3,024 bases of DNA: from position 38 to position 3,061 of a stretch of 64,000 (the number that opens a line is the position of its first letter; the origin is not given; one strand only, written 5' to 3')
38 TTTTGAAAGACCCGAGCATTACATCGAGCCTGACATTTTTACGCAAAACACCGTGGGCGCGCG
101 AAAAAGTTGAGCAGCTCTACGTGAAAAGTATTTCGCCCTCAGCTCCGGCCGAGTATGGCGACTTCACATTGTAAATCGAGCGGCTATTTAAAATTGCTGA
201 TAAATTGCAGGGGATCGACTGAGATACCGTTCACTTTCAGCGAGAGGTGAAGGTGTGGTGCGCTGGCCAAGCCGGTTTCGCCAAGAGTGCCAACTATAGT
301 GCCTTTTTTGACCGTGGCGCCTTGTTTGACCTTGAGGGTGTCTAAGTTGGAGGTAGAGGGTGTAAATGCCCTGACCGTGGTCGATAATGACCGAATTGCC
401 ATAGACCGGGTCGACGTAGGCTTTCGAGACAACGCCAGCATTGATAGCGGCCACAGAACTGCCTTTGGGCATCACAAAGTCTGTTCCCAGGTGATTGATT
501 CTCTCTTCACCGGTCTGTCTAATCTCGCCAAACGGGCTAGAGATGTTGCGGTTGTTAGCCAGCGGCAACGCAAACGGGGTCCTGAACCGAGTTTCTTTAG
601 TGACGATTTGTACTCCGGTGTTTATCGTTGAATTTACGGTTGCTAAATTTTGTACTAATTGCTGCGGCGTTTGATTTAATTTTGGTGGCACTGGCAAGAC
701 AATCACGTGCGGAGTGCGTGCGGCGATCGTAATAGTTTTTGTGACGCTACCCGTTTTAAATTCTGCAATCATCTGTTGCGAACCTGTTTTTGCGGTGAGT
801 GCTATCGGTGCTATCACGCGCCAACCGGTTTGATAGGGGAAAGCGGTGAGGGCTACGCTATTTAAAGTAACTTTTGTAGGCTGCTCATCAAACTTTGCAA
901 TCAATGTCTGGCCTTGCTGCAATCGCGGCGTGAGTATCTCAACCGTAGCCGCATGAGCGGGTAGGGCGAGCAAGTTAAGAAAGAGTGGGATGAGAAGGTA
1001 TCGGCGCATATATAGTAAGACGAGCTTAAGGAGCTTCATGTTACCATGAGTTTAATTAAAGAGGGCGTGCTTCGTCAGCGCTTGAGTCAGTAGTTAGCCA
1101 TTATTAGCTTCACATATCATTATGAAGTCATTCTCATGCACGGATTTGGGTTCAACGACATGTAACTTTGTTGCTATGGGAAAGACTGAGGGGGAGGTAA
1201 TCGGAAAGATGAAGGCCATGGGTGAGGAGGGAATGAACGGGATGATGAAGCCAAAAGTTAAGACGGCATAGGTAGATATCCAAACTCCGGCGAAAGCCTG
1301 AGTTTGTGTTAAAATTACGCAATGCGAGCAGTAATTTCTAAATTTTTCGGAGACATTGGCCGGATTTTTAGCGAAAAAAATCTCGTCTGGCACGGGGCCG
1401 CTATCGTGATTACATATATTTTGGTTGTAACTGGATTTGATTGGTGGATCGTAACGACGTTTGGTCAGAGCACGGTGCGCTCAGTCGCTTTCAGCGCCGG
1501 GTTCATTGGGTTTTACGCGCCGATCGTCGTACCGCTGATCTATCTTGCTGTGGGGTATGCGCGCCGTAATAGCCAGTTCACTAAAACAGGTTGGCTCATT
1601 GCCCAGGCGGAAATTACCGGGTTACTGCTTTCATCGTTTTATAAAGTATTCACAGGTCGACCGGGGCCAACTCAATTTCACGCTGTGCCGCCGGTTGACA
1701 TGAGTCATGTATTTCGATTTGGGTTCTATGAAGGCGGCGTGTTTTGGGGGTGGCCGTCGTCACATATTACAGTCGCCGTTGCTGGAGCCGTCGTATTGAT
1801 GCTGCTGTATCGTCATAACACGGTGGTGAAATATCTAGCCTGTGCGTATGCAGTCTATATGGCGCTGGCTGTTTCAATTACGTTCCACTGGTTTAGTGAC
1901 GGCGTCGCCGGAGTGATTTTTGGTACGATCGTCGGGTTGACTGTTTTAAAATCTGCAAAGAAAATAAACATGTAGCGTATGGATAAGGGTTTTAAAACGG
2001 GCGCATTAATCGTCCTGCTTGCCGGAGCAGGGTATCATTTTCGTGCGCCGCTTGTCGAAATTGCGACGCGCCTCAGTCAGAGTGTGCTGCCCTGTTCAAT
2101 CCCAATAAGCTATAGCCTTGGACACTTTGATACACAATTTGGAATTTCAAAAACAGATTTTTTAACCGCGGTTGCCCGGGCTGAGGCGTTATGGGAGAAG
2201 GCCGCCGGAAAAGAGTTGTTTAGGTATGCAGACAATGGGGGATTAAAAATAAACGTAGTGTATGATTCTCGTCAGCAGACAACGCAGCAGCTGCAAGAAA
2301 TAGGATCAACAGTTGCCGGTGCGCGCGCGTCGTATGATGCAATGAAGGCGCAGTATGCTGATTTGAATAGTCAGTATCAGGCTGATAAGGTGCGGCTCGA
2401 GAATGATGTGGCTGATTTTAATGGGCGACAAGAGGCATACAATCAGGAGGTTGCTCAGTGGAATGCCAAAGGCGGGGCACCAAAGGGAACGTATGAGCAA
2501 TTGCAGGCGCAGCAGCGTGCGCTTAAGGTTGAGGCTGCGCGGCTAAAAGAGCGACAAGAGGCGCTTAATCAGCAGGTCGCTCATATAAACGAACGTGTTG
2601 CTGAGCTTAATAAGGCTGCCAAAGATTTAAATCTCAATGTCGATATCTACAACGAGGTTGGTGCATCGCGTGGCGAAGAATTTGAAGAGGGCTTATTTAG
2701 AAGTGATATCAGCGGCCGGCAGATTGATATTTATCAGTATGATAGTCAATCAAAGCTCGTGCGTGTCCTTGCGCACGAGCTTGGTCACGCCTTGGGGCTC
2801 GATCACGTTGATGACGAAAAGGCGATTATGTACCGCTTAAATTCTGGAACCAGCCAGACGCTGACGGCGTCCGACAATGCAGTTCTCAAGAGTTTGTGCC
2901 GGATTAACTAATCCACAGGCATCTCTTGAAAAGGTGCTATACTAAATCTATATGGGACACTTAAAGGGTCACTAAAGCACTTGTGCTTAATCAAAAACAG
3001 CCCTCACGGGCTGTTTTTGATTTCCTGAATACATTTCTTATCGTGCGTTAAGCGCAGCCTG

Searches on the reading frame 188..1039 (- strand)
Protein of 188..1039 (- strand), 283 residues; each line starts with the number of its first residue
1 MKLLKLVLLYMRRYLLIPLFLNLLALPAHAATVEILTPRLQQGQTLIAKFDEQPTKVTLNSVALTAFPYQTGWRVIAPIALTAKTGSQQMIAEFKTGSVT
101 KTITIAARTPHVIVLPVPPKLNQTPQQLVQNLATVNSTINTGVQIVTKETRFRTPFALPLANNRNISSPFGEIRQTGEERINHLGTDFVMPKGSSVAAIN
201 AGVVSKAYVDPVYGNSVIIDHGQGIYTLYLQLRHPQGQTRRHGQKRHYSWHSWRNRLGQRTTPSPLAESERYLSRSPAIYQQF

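Call 115: search_protein_families(library=pfam, proteins=[window:188-1039:-], max_evalue=0.001)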
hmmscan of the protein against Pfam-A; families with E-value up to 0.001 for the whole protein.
window:188-1039:- (283 aa): 1 family
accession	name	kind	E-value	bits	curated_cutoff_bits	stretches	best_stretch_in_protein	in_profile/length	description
PF01551.29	Peptidase_M23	-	9.4e-12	45.4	28.7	1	182-234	2-54/96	Peptidase family M23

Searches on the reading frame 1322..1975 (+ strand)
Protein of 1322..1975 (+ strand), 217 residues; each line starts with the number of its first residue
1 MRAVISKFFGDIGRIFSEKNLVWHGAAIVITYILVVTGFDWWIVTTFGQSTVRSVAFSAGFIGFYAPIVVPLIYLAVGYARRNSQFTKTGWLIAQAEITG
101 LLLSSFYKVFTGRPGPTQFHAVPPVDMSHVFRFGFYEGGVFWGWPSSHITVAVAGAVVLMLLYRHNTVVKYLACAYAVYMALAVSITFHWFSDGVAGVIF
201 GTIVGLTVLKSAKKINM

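Call 115: search_protein_families(library=pfam, proteins=[window:1322-1975:+], max_evalue=0.001)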
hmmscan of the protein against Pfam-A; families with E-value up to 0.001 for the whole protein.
window:1322-1975:+ (217 aa): 2 families
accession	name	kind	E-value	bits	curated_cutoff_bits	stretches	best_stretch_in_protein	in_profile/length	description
PF01569.27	PAP2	-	1e-11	45.2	27.2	1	94-214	6-127/130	PAP2 superfamily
PF14378.12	PAP2_3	-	0.00091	19.5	27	0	55-203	28-186/190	PAP2 superfamily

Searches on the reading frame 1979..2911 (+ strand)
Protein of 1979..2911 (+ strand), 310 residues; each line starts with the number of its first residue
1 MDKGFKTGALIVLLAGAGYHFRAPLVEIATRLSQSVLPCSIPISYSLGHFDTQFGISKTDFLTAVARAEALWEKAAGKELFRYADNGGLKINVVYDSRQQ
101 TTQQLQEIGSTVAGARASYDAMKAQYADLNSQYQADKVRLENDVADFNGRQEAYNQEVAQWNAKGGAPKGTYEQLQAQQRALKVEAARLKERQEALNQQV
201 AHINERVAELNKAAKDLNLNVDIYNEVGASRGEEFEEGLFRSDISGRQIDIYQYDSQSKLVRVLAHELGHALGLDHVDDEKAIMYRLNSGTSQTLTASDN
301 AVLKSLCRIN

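Call 115: search_protein_families(library=pfam, proteins=[window:1979-2911:+], max_evalue=0.001)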
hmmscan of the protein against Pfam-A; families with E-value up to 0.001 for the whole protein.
window:1979-2911:+ (310 aa): 1 family
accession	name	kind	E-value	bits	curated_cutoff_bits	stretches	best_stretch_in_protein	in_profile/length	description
PF00413.30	Peptidase_M10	-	5.5e-10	39.8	24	1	43-305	7-156/159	Matrixin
